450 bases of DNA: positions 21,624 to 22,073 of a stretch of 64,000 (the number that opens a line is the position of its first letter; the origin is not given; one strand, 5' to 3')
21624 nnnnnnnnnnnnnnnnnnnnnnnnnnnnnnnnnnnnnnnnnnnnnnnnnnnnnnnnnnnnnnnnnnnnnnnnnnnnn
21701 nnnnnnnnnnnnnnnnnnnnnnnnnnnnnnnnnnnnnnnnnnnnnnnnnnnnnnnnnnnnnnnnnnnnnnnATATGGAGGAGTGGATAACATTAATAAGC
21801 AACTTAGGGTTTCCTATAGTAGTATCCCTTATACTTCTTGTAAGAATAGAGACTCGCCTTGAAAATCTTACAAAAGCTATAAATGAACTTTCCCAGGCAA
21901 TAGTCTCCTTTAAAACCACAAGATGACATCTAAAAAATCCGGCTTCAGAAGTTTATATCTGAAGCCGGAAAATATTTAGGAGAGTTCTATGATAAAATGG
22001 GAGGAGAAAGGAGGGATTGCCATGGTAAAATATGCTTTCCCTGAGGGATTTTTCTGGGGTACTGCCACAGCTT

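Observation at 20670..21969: Five-gene operon of very small proteins (DUF1659, DUF2922, zinc ribbon, M15 peptidase, YvrJ), all uncharacterised as a set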

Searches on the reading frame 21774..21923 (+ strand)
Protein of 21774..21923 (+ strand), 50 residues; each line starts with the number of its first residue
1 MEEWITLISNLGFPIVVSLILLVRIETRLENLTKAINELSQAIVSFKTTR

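Call 3: search_protein_families(library=pfam, proteins=[window:21774-21923:+], max_evalue=1)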
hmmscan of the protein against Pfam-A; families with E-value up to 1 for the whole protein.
window:21774-21923:+ (50 aa): 1 family
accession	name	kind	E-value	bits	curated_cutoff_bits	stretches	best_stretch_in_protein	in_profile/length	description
PF12841.12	YvrJ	-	1.4e-18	66.6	29.5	1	7-42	1-36/36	YvrJ protein family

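Call 4: search_protein_families(library=ncbifam, proteins=[window:21774-21923:+], max_evalue=1)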
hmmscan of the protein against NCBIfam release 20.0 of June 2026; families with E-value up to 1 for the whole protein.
window:21774-21923:+ (50 aa): 0 families

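Call 5: search_protein_families(library=phrogs, proteins=[window:21774-21923:+], max_evalue=0.1)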
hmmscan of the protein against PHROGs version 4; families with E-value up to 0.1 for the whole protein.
window:21774-21923:+ (50 aa): 2 families
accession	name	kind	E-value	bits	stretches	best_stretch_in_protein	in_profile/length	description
phrog_4898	-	lysis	8.1e-08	33.5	1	1-43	1-51/62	holin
phrog_1009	-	unknown function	0.09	13.9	1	2-43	9-50/103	-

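Call 13: search_dna_similar(query=window:21774-21923:+, collection=phages, mode=protein, max_evalue=0.01, max_rows=30)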
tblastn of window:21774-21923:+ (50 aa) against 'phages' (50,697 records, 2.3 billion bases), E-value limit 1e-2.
Records with a match: 33; places in all: 33; records where one place covers at least 80% of the query: 33.
Best place of each record, by identity: <60% 33.
By first word of the organism name: Bacillus 33.
By host as written in the record: Bacillus cereus 8; - 6; Bacillus thuringiensis subspecies kurstaki 6; Bacillus thuringiensis Kurstaki 4; Bacillus thuringiensis subsp. kurstaki ATCC 33679 3; Bacillus thuringienses Kurstaki 2; Bacillus thuringiensis serovar kurstaki 2; Bacillus thuringiensis HD73 1; and 1 more.
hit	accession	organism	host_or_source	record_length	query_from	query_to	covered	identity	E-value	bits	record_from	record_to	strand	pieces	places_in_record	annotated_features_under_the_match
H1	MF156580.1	Bacillus phage RadRaab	Bacillus thuringiensis Kurstaki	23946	1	43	86%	34.9%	7e-4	40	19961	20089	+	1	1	hypothetical protein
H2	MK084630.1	Bacillus phage StevenHerd11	Bacillus thuringiensis Kurstaki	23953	1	43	86%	34.9%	7e-4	40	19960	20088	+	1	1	29: holin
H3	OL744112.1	Bacillus phage Ademby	Bacillus thuringiensis subsp. kurstaki ...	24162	1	43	86%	34.9%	7e-4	40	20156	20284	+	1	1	holin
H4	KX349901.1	Bacillus phage Stitch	clay soil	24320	1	43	86%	34.9%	7e-4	40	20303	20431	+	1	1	hypothetical protein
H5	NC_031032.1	Bacillus phage Stitch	clay soil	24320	1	43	86%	34.9%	7e-4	40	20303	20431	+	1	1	holin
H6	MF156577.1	Bacillus phage Juan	Bacillus thuringiensis Kurstaki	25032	1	43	86%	34.9%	7e-4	40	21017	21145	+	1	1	hypothetical protein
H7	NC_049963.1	Bacillus phage Juan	Bacillus thuringiensis Kurstaki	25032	1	43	86%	34.9%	7e-4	40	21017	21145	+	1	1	holin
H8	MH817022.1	Bacillus phage vB_BthP-Goe4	-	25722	1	43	86%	34.9%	7e-4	40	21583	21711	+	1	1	hypothetical protein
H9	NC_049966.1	Bacillus phage vB_BthP-Goe4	-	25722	1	43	86%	34.9%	7e-4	40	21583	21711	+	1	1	holin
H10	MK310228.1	Bacillus phage vB_BthP-HD73phi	Bacillus thuringiensis HD73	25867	1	43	86%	34.9%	7e-4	40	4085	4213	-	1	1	none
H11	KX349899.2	Bacillus phage Aurora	Bacillus thuringiensis subspecies ...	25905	1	43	86%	34.9%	7e-4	40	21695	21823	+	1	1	hypothetical protein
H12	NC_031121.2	Bacillus phage Aurora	Bacillus thuringiensis subspecies ...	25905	1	43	86%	34.9%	7e-4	40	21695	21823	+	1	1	holin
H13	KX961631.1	Bacillus phage QCM11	-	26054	1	43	86%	34.9%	7e-4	40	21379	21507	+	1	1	YvrJ family protein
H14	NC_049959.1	Bacillus phage QCM11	-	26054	1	43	86%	34.9%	7e-4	40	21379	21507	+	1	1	holin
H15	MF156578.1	Bacillus phage KonjoTrouble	Bacillus thuringienses Kurstaki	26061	1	43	86%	34.9%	7e-4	40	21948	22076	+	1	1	hypothetical protein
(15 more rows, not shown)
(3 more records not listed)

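Call 15: get_annotated_region(hit=H14, flank=4000)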
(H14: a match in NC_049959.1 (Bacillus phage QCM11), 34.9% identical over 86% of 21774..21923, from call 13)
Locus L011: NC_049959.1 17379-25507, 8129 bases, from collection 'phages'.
description: Bacillus phage QCM11, complete genome.
organism: Bacillus phage QCM11 (NCBI taxid 1909400)
taxonomy: Viruses; Duplodnaviria; Heunggongvirae; Uroviricota; Caudoviricetes; Salasmaviridae; Northropvirinae; Claudivirus; Claudivirus QCM11
host: -; source: -; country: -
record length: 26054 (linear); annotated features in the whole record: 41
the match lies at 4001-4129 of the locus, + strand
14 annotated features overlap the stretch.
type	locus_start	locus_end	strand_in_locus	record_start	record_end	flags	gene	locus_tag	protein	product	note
CDS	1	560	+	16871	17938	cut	-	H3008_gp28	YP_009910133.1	adaptor Ad4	-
CDS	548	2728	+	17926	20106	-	-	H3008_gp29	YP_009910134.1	tail spike protein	-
CDS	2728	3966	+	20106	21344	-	-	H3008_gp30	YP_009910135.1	endolysin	Peptidase; lytic transglycosylase, catalytic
CDS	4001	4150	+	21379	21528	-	-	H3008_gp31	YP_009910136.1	holin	-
CDS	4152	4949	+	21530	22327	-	-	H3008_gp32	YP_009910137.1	endolysin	-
CDS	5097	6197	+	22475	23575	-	-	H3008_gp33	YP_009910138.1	terminase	-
CDS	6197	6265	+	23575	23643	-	-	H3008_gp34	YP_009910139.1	hypothetical protein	-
CDS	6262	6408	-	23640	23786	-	-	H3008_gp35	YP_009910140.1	hypothetical protein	-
CDS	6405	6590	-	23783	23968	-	-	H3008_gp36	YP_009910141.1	hypothetical protein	-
CDS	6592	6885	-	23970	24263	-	-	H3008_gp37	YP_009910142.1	hypothetical protein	-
CDS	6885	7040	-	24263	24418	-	-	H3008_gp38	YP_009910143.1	hypothetical protein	-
CDS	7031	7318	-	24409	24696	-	-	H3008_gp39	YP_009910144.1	hypothetical protein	-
CDS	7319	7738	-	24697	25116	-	-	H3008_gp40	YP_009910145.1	GP16.7-like replication protein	-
CDS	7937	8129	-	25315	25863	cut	-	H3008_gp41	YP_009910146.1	hypothetical protein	-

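Call 20: find_homologous_proteins(query=window:21774-21923:+)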
Query window:21774-21923:+ (50 aa): 210 proteins with E <= 0.001 among 210 candidates; the best 120 are listed.
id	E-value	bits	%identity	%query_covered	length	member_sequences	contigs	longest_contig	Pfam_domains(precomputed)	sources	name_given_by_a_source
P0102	2.4e-22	94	100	100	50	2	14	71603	PF12841.13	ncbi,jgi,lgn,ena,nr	ncbi:MAG TPA: YvrJ family protein [Dictyoglomaceae bacterium]|nr:YvrJ family protein [Dictyoglomacea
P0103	3.8e-15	72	79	94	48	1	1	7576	PF12841.13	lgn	-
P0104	2.2e-14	69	85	92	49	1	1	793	PF12841.13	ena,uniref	uniref:YvrJ family protein n=1 Tax=Dictyoglomus thermophilum TaxID=14 RepID=A0A7C3RV06_DICTH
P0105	4.0e-14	68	83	92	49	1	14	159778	PF12841.13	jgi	jgi:hypothetical protein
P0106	5.5e-14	68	77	96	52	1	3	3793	PF12841.13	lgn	-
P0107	7.7e-14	67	80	92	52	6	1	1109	PF12841.13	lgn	-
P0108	2.6e-13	66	75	96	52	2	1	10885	PF12841.13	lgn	-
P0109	4.7e-13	65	78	92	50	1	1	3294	PF12841.13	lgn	-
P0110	3.3e-10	56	68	94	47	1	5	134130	PF12841.13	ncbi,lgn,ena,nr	ncbi:MAG: YvrJ family protein [Clostridiaceae bacterium]|nr:YvrJ family protein [Clostridiaceae bact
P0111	1.8e-9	54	66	94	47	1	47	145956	PF12841.13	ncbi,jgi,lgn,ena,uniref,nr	ncbi:YvrJ family protein [Anaerosalibacter bizertensis]|uniref:YvrJ family protein n=1 Tax=Anaerosal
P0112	2.2e-9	54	66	94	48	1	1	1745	PF12841.13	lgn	-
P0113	2.6e-9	54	66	94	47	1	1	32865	PF12841.13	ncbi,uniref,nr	ncbi:YvrJ family protein [Tepidibacter thalassicus]|uniref:YvrJ protein family protein n=1 Tax=Tepid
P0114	3.3e-9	53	65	96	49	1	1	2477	PF12841.13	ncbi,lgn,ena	-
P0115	3.5e-9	53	66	94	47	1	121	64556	PF12841.13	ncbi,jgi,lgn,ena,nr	ncbi:MAG: YvrJ family protein [Tissierellia bacterium]|nr:YvrJ family protein [Tissierellia bacteriu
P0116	3.6e-9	53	66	94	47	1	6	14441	PF12841.13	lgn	-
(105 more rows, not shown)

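Call 24: find_related_loci(query=A3, collection=genome_contigs, flank=6000)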
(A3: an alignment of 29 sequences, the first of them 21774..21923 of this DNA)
Query A3 (50 aa) in genome_contigs; peptide patterns used: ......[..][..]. (x = any residue, [..] = any of these).
270 stretches matched a pattern; 260 encode a relative of the query (tblastn E <= 1e-3); the best 80 are kept; 80 distinct loci.
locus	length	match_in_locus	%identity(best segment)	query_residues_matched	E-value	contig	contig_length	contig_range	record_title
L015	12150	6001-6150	74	1-50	3e-19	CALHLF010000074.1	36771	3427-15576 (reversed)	MAG: uncultured bacterium isolate S1_Bin_METABAT__175_1 genome assembly, contig: c_000000431273, whole genome shotgun se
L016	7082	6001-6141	70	1-47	9e-19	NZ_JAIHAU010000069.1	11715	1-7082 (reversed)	MAG: Mahella sp. isolate M2_7_6_bin.2 scaffold_3009, whole genome shotgun sequence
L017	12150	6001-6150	70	1-50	3e-18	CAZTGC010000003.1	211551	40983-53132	MAG TPA_asm: uncultured Dictyoglomota bacterium isolate binchicken_co40_85 genome assembly, contig: NODE_74_length_21155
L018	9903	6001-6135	69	4-48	3e-17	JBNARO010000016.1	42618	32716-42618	MAG: Dictyoglomaceae bacterium isolate Kamch4316-2DMB-17 bin8.fa-16, whole genome shotgun sequence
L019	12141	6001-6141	68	1-47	2e-16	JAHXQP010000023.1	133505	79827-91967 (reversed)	MAG: Clostridiaceae bacterium isolate coal_NL1.3 k141_15450, whole genome shotgun sequence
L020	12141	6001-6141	62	1-47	6e-16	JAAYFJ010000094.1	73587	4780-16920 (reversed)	MAG: Tissierellia bacterium isolate AS07pgkLD_60 44418_AS07, whole genome shotgun sequence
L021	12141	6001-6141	66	1-47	7e-16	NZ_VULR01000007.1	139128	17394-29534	Anaerosalibacter bizertensis strain Med78-601-WT-4W-RMD-3 seq7, whole genome shotgun sequence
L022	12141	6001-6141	68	1-47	9e-16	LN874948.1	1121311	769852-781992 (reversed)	Clostridiales bacterium mt11 genome assembly Mediannikovella massiliensis, scaffold scaffold00016, whole genome shotgun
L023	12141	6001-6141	68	1-47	1e-15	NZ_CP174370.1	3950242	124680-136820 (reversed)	Clostridium sp. MB05 chromosome, complete genome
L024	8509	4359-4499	66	1-47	1e-15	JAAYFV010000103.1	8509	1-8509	MAG: Tissierellia bacterium isolate AS09scLD_121 179426_AS09, whole genome shotgun sequence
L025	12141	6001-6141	66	1-47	1e-15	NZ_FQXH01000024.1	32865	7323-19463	Tepidibacter thalassicus DSM 15285, whole genome shotgun sequence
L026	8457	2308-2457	56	1-50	2e-15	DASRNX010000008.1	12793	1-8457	MAG TPA_asm: Clostridia bacterium isolate SMAG_U10253 k141_373038, whole genome shotgun sequence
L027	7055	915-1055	66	1-47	3e-15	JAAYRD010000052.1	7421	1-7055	MAG: Tissierellia bacterium isolate AS23ysBPME_162 38927_AS23, whole genome shotgun sequence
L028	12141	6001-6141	64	1-47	2e-15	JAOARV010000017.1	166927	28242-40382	MAG: Marinisporobacter sp. isolate McD2.5 contig_20943, whole genome shotgun sequence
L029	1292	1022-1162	62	1-47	4e-15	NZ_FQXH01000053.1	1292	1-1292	Tepidibacter thalassicus DSM 15285, whole genome shotgun sequence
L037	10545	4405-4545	55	1-47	1e-14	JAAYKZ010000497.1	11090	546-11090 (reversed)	MAG: Clostridiales bacterium isolate AS15tlH2ME_109 202631_AS15, whole genome shotgun sequence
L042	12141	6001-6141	62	1-47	1e-14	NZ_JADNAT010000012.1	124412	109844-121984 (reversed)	Clostridium sp. 1001275B_160808_H3 NODE_12_length_124412_cov_61.8966, whole genome shotgun sequence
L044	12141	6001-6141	62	1-47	1e-14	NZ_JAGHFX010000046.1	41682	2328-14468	MAG: Clostridium sp. isolate MAG.206 k127_525454, whole genome shotgun sequence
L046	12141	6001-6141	62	1-47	1e-14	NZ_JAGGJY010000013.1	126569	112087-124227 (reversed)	Clostridium tertium strain DSM 2485 Ga0454102_13, whole genome shotgun sequence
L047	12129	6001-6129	67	1-43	2e-14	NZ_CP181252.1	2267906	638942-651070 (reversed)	MAG: Sporanaerobacter sp. isolate UW_FK_SPOR1_1 chromosome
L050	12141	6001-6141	64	1-47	2e-14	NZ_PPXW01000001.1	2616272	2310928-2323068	Clostridium sp. Cult1 NODE_1, whole genome shotgun sequence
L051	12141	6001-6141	64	1-47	2e-14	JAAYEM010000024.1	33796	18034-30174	MAG: Tissierellia bacterium isolate AS07pgkLD_129 35752_AS07, whole genome shotgun sequence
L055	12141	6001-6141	64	1-47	2e-14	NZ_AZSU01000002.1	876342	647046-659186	[Clostridium] ultunense DSM 10521 scaffold_2, whole genome shotgun sequence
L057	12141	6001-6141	60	1-47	2e-14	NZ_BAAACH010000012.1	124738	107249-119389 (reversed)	Clostridium sartagoforme strain JCM 1413 sequence12, whole genome shotgun sequence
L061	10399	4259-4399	53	1-47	3e-14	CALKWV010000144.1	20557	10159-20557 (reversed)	MAG TPA_asm: uncultured Firmicutes bacterium isolate SRR6713629_bin.36_CONCOCT_v1.1_MAG genome assembly, contig: ERZ7949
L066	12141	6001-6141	62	1-47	4e-14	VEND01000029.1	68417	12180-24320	MAG: Bacillota bacterium isolate MES16 c_000000000299, whole genome shotgun sequence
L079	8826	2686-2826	60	1-47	2e-13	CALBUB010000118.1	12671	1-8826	MAG TPA_asm: uncultured Firmicutes bacterium isolate SRR6713629_bin.84_CONCOCT_v1.1_MAG genome assembly, contig: ERZ7949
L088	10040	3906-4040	62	1-45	2e-13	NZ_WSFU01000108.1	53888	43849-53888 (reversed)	Anaeromonas gelatinilytica strain D2Q-14 389-53888-7818924, whole genome shotgun sequence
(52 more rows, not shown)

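Call 29: search_protein_families(library=pfam, proteins=[L019:4843-5406:+, L047:4071-5258:+, L088:207-743:+, L066:6326-6919:+, L051:7384-9606:+, L061:9304-10080:+, L055:9830-10243:+, L079:6885-7169:+, L050:10544-11014:+, L046:5320-5919:+], max_evalue=0.001)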
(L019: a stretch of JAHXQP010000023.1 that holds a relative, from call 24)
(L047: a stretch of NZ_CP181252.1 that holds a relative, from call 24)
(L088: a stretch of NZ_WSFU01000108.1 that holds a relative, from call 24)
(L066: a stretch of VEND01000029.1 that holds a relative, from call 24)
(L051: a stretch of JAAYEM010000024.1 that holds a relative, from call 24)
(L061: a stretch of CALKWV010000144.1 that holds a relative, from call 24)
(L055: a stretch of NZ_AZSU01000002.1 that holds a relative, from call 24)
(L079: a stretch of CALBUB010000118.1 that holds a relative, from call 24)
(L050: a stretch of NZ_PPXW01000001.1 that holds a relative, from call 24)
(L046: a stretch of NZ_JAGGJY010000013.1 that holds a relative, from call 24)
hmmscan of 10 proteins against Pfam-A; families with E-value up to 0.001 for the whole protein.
L019:4843-5406:+ (187 aa): 3 families
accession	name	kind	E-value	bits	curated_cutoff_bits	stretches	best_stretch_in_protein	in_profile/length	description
PF04542.20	Sigma70_r2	-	1.2e-08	35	24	1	24-75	2-53/71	Sigma-70 region 2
PF04545.22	Sigma70_r4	-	5e-08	32.8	24.1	1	133-180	2-49/50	Sigma-70, region 4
PF08281.18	Sigma70_r4_2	-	1.5e-05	25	25.7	1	133-179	8-54/54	Sigma-70, region 4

L047:4071-5258:+ (395 aa): 3 families
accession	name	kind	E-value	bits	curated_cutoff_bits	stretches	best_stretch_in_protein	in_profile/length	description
PF02773.21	S-AdoMet_synt_C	-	4.7e-72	240.8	25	1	242-381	1-138/138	S-adenosylmethionine synthetase, C-terminal domain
PF02772.21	S-AdoMet_synt_M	-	1.8e-55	186.6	29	1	123-240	1-120/120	S-adenosylmethionine synthetase, central domain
PF00438.25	S-AdoMet_synt_N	-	1.6e-47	160.5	33.1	1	4-101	2-99/99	S-adenosylmethionine synthetase, N-terminal domain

L088:207-743:+ (178 aa): 1 family
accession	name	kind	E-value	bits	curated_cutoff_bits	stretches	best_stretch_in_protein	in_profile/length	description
PF06695.16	Sm_multidrug_ex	-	9.6e-43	146.1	30.7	1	45-165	1-121/121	Putative small multi-drug export protein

L066:6326-6919:+ (197 aa): 0 families

L051:7384-9606:+ (740 aa): 23 families
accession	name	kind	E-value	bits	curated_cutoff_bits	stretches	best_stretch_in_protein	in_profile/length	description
PF13245.12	AAA_19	-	9.1e-46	155.8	25.1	1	325-459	1-134/134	AAA domain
PF13604.12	AAA_30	-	9.7e-44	149.8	27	1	322-502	3-174/191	AAA domain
PF14490.11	HHH_RecD2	-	4.2e-42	142.4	27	1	140-230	1-92/92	ATP-dependent RecD2 DNA helicase HHH domain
PF18335.7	SH3_13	-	3.5e-22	78.4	41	1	562-641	1-65/65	ATP-dependent RecD-like DNA helicase SH3 domain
PF23139.1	OB_YrrC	-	1.2e-20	73.7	27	1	5-75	3-76/76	ATP-dependent DNA helicase YrrC, OB-fold domain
PF13538.12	UvrD_C_2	-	1.3e-19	70.3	27.4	1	660-707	2-52/52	UvrD-like helicase C-terminal domain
PF14520.12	HHH_5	-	1.6e-13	51.4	27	1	90-139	7-56/57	Helix-hairpin-helix domain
PF01443.25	Viral_helicase1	-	9.6e-11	42.4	21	1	656-707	174-227/228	Viral superfamily 1 RNA helicase core domain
PF13086.12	AAA_11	-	2.8e-10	40.8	27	1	322-360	3-42/257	AAA domain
PF05970.20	PIF1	-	3.2e-07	30.6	25.9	1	334-494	21-200/223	PIF1-like helicase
PF13401.12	AAA_22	-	2.3e-06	28.4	27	1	335-449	5-122/130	AAA domain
PF12826.13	HHH_2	-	4.5e-06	27.2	27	1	90-141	8-58/64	Helix-hairpin-helix motif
PF05127.21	NAT10_TcmA_helicase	-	9e-06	26.1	22.7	1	339-437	1-111/176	RNA cytidine acetyltransferase NAT10/TcmA, helicase domain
PF20720.3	nSTAND3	-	1.2e-05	25.5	27.2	1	327-366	9-48/155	Novel STAND NTPase 3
PF09848.15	SLFN-g3_helicase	-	1.9e-05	24.5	24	1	337-426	3-90/354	Schlafen group 3, DNA/RNA helicase domain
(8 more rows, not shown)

L061:9304-10080:+ (258 aa): 2 families
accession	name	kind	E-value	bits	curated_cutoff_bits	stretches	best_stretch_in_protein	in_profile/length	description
PF18912.6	DZR_2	-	1.7e-11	44.2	27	1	23-83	1-56/56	Double zinc ribbon domain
PF00156.33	Pribosyltran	-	5.2e-05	23.1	26.3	1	189-253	58-124/158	Phosphoribosyl transferase domain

L055:9830-10243:+ (137 aa): 2 families
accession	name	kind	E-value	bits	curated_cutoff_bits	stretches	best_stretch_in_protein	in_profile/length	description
PF17032.10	Zn_ribbon_15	-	1.1e-05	26.6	28.9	0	76-107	34-67/73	zinc-ribbon family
PF12773.13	DZR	-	0.00022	21.8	27.3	0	81-106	14-38/45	Double zinc ribbon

L079:6885-7169:+ (94 aa): 1 family
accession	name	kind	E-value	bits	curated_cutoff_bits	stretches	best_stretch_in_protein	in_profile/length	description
PF04316.19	FlgM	-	1.3e-17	64.1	25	1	32-86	1-55/55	Anti-sigma-28 factor, FlgM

L050:10544-11014:+ (156 aa): 1 family
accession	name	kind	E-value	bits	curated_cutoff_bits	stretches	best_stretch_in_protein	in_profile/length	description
PF05130.17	FlgN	-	1.2e-26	94.3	30.5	1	3-143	2-144/147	FlgN protein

L046:5320-5919:+ (199 aa): 1 family
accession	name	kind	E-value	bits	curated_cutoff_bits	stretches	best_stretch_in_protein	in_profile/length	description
PF08876.17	DUF1836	-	2.1e-27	95.7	27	1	28-130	3-105/105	Domain of unknown function (DUF1836)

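Call 47: find_related_loci(query=A3, collection=viral_contigs, flank=5000)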
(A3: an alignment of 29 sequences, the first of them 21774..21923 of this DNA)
Query A3 (50 aa) in viral_contigs; peptide patterns used: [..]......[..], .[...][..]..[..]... (x = any residue, [..] = any of these).
137 stretches matched a pattern; 11 encode a relative of the query (tblastn E <= 1e-3); 11 distinct loci.
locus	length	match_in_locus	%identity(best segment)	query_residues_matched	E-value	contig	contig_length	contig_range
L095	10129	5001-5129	40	1-43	1e-6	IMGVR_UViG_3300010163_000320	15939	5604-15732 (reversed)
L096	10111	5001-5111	43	5-38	1e-5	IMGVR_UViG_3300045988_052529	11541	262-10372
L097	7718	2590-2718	33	6-48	8e-6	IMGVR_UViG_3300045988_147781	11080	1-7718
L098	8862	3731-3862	36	6-49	1e-5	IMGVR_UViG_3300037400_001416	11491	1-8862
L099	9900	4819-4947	33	6-48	2e-5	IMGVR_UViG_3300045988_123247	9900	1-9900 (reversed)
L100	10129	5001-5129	33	6-48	1e-5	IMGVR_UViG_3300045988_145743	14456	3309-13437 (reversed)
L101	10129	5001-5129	33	6-48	2e-5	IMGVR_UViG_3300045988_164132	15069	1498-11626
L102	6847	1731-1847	44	5-43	3e-5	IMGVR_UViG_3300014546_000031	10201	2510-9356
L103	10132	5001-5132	36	6-49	5e-5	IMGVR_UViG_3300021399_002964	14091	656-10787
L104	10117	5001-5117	44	5-43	5e-5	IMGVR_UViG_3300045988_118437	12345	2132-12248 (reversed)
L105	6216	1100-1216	44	5-43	5e-5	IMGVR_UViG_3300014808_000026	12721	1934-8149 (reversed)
